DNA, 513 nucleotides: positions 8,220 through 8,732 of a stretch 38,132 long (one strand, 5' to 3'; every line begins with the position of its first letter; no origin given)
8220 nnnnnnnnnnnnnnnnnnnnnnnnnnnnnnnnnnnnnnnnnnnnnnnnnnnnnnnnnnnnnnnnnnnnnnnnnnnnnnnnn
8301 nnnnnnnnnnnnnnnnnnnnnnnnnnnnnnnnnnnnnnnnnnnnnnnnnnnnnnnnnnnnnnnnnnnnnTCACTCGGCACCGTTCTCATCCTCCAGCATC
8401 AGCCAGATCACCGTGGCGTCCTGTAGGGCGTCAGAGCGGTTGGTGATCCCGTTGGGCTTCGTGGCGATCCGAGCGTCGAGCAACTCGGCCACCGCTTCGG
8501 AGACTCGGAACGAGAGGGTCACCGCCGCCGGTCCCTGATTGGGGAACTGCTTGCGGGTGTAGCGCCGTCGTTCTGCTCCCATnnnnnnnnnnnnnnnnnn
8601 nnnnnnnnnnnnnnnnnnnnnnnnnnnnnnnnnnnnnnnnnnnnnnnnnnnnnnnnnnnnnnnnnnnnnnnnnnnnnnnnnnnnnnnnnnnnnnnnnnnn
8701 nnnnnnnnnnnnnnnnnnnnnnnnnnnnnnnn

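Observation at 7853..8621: Autonomous RHH + 178-aa two-gene cassette between the ejection-protein and fibre genes (the position of P22 immI)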

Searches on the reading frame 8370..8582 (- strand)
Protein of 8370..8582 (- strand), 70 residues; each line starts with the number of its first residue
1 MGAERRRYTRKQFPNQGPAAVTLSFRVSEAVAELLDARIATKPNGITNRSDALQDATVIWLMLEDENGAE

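Call 6: search_protein_families(library=pfam, proteins=[window:8370-8582:-], max_evalue=0.1)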
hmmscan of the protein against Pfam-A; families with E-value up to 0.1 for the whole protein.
window:8370-8582:- (70 aa): 0 families

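Call 7: search_protein_families(library=phrogs, proteins=[window:8370-8582:-], max_evalue=0.1)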
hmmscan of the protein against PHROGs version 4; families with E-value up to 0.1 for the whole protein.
window:8370-8582:- (70 aa): 0 families

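Call 8: search_solved_structures(query=window:8370-8582:-, max_evalue=10)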
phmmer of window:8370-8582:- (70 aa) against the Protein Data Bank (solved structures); distinct sequences matched with E-value up to 10: 0.

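Call 53: search_solved_structures(query=A3, max_evalue=10, show_alignments=3)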
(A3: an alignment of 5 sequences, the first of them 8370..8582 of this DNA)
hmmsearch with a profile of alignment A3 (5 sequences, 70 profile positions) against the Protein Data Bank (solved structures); distinct sequences matched with E-value up to 10: 10.
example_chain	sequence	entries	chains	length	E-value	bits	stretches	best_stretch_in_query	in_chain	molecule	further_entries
1ei3_B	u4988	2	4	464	0.081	16.2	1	11-49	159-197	FIBRINOGEN | Fibrinogen beta chain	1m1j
3pht_A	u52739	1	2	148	0.18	15.1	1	18-64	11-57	Putative nickel-responsive regulator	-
2wvd_A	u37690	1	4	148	0.19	15.1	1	18-64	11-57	PUTATIVE NICKEL-RESPONSIVE REGULATOR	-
2wvb_A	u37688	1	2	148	0.19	15.1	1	18-64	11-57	PUTATIVE NICKEL-RESPONSIVE REGULATOR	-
2ca9_A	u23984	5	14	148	0.19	15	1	18-64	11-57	PUTATIVE NICKEL-RESPONSIVE REGULATOR | nickel-responsive regulator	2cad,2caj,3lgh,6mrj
2wvc_A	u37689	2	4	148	0.2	15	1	18-64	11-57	PUTATIVE NICKEL-RESPONSIVE REGULATOR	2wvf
2wve_A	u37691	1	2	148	0.21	14.9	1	18-64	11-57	PUTATIVE NICKEL-RESPONSIVE REGULATOR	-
9tqb_G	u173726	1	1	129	0.67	13.3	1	10-42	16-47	Biogenesis of lysosome-related organelles complex 1 subunit 1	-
4aai_A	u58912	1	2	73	1.4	12.3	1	45-61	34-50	ORF E73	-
2bj1_A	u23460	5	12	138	1.4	12.3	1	19-68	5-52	NICKEL RESPONSIVE REGULATOR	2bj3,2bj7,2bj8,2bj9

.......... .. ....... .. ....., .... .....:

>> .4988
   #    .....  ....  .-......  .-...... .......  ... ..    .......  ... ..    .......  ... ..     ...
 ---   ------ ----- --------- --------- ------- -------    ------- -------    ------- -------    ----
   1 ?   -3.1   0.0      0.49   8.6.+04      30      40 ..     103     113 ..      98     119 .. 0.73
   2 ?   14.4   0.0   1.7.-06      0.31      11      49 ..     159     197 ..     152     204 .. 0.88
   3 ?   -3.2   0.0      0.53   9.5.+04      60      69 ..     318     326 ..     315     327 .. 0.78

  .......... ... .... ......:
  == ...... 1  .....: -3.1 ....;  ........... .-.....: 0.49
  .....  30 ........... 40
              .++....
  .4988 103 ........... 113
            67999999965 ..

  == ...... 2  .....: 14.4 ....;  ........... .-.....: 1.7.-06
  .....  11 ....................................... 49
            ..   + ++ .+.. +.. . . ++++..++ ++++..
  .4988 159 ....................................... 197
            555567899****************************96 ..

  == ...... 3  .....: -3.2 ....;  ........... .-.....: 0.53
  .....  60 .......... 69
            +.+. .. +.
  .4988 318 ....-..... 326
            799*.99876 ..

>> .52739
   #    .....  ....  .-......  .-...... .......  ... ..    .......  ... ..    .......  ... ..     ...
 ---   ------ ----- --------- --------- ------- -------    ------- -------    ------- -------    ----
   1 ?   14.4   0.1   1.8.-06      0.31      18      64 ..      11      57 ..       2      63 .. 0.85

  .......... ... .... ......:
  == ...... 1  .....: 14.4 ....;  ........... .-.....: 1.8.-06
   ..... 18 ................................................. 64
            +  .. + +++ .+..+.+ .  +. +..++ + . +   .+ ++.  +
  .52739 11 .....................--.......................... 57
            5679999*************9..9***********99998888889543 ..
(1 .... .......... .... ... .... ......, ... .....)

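Call 54: search_protein_families(library=pfam, alignment_id=A3, max_evalue=10)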
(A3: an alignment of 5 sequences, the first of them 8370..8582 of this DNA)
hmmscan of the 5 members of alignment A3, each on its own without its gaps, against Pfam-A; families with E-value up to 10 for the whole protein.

A. member 1, window:8370-8582:- (70 aa): 0 families

B. families by the number of members that match (of 5 scanned): 1 family
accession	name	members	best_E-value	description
PF10423.15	AMNp_N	1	0.2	Bacterial AMP nucleoside phosphorylase N-terminus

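Call 71: search_protein_families(library=ncbifam, proteins=[window:8370-8582:-], max_evalue=1)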
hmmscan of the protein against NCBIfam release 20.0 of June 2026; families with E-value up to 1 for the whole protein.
window:8370-8582:- (70 aa): 0 families

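Call 72: search_protein_families(library=padloc, proteins=[window:8370-8582:-], max_evalue=1)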
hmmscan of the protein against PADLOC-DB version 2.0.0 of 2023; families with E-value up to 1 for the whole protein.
window:8370-8582:- (70 aa): 0 families

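Call 73: find_homologous_proteins(query=A3, max_evalue=0.01)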
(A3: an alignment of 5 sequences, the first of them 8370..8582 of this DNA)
Query A3 (5 sequences) (70 aa, profile of the alignment): 37 proteins with E <= 0.01 among 791 candidates.
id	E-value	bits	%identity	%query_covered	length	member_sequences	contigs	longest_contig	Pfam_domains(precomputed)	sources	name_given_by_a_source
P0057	4.3e-30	121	55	96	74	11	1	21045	-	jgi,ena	-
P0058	8.7e-29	117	100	100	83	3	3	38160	-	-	-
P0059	3.8e-27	112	49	99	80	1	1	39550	-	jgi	jgi:Arc/MetJ-type ribon-helix-helix transcriptional regulator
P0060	6.4e-27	111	53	99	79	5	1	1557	-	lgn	-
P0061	5.8e-25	105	47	97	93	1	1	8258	-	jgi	jgi:hypothetical protein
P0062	8.3e-25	104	49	99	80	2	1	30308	-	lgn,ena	-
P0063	5.8e-24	102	49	99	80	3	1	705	-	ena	-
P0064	1.7e-23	100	47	96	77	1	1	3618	-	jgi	-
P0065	2.3e-23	100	58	91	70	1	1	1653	-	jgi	jgi:hypothetical protein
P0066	2.9e-23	99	49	91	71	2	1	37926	-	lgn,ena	-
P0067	3.3e-23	99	47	89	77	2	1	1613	-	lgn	-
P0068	3.8e-23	99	49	93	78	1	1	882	-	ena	-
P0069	8.8e-23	98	55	96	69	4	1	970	-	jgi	jgi:hypothetical protein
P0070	3.0e-22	96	50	100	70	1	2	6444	-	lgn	-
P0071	6.6e-22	95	48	87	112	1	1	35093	-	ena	-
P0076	6.2e-19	86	46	96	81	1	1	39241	-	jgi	jgi:Arc/MetJ-type ribon-helix-helix transcriptional regulator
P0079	3.0e-18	83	51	87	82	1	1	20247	-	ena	-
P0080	7.3e-18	82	57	87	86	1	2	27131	-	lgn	-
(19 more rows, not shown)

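Call 75: search_solved_structures(query=A5, max_evalue=10, show_alignments=2)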
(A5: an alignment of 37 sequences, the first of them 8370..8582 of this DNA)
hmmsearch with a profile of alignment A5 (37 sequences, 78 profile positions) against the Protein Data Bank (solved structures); distinct sequences matched with E-value up to 10: 0.

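Call 76: find_encoding_contigs(protein=P0059, flank=4000, max_places=2)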
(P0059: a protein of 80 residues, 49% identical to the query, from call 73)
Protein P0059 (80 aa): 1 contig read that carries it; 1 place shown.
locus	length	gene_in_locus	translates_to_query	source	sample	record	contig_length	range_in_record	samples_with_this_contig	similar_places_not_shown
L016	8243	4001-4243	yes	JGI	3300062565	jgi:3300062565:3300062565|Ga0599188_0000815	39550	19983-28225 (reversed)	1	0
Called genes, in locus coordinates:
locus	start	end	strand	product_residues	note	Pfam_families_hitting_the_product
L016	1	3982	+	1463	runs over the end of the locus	-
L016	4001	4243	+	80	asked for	-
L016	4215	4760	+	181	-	-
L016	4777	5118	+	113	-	-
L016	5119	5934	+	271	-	-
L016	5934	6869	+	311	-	-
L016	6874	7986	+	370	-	-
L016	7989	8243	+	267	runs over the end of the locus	PF01183:Glyco_hydro_25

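Call 77: find_encoding_contigs(protein=P0066, flank=4000, max_places=2)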
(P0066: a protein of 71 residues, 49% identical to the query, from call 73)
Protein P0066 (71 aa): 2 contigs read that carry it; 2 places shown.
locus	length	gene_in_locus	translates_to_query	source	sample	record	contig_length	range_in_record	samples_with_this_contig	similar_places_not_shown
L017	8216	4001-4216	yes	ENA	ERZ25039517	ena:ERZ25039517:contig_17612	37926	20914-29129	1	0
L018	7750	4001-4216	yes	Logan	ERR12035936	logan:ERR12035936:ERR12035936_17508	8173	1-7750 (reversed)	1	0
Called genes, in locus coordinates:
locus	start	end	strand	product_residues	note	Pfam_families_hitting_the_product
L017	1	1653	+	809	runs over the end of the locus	-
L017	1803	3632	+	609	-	-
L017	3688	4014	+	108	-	-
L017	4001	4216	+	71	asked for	-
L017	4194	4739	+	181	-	-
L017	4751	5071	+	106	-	-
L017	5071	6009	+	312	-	-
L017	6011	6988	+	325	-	-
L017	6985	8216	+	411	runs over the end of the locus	PF00535:Glycos_transf_2, PF13489:Methyltransf_23 (weak), PF08241:Methyltransf_11 (weak)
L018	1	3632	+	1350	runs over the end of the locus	?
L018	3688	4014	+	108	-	-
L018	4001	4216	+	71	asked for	-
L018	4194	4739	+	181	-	-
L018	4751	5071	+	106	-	-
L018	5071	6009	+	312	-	-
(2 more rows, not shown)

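Call 78: find_encoding_contigs(protein=P0076, flank=4000, max_places=2)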
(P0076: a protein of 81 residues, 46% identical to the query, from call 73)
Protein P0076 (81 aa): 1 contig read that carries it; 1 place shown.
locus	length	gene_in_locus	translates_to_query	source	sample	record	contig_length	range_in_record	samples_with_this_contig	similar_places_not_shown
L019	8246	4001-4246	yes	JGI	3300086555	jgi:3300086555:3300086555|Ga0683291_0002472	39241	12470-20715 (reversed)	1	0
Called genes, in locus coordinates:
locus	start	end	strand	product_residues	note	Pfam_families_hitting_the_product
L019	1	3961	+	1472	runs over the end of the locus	-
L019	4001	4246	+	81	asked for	-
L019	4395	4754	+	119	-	-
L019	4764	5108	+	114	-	-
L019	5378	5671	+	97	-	-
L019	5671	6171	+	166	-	-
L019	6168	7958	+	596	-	PF13472:Lipase_GDSL_2 (weak)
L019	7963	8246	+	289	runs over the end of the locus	PF01183:Glyco_hydro_25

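Call 79: search_protein_families(library=pfam, alignment_id=A5, max_evalue=10)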
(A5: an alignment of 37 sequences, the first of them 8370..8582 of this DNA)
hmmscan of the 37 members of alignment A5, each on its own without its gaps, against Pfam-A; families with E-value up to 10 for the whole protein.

A. member 1, window:8370-8582:- (70 aa): 0 families

B. families by the number of members that match (of 37 scanned): 9 families
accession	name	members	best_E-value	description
PF23434.1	DUF7120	6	0.0069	Family of unknown function (DUF7120)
PF01402.27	RHH_1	2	0.0014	Ribbon-helix-helix protein, copG family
PF22867.1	YoaL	1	0.048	Protein YoaL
PF15171.11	Spexin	1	0.064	Neuropeptide secretory protein family, NPQ, spexin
PF02527.21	GidB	1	0.09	rRNA small subunit methyltransferase G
PF08823.16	PG_binding_2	1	0.094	Putative peptidoglycan binding domain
PF10414.14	CysG_dimeriser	1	0.12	Sirohaem synthase dimerisation region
PF11953.13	DUF3470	1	0.17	Domain of unknown function (DUF3470)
PF10423.15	AMNp_N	1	0.2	Bacterial AMP nucleoside phosphorylase N-terminus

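Call 85: find_encoding_contigs(protein=P0062, flank=3000, max_places=1)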
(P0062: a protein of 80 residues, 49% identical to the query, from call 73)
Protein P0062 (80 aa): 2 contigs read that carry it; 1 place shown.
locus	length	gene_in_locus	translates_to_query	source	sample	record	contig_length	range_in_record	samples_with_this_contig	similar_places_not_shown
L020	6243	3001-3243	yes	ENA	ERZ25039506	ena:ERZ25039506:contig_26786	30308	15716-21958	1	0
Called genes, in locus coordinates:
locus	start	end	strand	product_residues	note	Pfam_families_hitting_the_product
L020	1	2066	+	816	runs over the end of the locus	-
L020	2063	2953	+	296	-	-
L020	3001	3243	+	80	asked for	-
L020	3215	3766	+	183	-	-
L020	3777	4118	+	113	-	-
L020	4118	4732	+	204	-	-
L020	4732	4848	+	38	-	-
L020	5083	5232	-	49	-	-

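Call 86: find_encoding_contigs(protein=P0080, flank=3000, max_places=1)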
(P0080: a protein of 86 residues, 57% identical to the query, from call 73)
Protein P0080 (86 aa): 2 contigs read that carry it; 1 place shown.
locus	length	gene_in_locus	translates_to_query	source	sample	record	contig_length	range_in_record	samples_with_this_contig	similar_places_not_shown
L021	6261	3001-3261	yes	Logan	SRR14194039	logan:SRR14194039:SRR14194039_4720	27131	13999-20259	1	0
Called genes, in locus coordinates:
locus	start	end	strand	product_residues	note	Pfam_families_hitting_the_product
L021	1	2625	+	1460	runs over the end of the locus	-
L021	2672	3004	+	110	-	-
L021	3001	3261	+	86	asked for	-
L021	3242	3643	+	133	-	-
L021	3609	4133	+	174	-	-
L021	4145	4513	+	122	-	-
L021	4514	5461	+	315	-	-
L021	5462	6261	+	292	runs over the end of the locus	PF01183:Glyco_hydro_25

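Call 87: find_encoding_contigs(protein=P0079, flank=3000, max_places=1)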
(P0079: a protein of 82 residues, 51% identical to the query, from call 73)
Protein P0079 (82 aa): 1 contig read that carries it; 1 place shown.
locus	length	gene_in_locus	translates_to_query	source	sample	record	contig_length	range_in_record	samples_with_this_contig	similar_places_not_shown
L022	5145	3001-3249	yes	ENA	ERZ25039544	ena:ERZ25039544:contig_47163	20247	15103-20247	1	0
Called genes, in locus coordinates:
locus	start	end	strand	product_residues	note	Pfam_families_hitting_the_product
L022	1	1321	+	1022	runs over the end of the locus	-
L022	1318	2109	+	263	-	-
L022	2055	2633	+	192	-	-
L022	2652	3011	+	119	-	-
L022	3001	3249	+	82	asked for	-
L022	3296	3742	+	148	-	-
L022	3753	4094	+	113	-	-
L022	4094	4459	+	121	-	-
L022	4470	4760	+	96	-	-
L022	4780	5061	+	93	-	-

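Call 88: find_encoding_contigs(protein=P0070, flank=3000, max_places=1)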
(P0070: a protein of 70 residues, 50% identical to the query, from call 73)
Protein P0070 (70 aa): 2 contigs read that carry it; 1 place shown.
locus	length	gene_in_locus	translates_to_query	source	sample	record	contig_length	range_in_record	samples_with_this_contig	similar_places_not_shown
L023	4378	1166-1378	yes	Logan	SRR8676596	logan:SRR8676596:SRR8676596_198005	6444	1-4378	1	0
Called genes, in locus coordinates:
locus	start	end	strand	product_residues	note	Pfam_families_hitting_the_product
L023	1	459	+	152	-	?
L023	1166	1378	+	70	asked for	-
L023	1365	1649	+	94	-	-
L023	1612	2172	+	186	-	-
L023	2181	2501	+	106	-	-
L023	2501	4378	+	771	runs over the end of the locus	-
